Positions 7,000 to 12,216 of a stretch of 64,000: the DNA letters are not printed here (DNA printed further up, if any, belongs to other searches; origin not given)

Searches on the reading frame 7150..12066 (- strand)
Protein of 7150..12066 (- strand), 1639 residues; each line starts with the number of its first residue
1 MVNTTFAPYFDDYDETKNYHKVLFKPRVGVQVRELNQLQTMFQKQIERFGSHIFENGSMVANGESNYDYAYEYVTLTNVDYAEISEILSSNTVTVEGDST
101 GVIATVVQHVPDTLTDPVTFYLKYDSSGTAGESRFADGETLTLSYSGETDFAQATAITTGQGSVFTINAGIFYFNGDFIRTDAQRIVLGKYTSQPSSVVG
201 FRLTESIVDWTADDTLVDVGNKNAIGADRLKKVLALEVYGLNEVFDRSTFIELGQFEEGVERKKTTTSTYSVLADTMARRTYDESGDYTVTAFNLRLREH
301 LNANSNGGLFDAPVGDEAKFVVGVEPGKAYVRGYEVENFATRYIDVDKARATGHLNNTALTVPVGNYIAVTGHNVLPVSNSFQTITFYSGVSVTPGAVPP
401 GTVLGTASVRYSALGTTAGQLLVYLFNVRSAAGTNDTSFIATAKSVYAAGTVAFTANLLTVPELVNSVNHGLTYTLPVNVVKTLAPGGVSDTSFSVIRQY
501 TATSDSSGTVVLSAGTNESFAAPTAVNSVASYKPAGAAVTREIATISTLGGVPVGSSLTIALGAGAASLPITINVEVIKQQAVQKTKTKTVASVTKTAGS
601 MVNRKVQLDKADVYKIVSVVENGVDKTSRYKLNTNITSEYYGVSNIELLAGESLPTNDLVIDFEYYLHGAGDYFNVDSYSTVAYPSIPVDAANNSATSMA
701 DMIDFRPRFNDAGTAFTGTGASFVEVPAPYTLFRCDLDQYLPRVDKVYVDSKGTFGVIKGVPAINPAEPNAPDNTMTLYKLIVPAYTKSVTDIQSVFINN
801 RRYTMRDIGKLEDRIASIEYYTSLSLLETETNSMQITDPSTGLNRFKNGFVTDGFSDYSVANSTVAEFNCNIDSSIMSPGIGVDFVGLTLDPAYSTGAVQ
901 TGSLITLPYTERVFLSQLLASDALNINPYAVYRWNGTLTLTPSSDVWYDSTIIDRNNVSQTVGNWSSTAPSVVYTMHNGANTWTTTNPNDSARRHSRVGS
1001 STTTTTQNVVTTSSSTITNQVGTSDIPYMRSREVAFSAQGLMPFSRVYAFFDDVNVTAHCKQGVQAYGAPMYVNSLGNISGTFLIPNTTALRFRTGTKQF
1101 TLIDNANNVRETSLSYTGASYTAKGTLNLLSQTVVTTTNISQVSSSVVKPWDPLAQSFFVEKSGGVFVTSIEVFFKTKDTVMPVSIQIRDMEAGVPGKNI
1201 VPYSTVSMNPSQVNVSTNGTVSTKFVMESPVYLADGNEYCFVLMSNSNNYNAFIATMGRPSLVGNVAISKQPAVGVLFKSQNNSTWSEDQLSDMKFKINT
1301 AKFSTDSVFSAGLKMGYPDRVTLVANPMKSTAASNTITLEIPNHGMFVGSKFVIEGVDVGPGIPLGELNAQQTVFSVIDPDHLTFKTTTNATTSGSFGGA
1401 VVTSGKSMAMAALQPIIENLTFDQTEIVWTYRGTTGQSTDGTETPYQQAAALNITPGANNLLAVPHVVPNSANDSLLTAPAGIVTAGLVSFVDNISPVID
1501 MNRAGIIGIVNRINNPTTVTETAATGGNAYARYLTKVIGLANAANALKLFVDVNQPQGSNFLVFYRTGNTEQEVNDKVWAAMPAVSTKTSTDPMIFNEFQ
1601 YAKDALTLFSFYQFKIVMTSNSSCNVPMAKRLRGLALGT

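Call 8: search_protein_families(library=pfam, proteins=[window:7150-12066:-], max_evalue=0.01)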
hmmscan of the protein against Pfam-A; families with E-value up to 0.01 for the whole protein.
window:7150-12066:- (1639 aa): 1 family
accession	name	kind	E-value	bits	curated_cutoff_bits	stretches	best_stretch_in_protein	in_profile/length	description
PF16075.10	DUF4815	-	6.9e-51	173.7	30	3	720-951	363-567/570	Domain of unknown function (DUF4815)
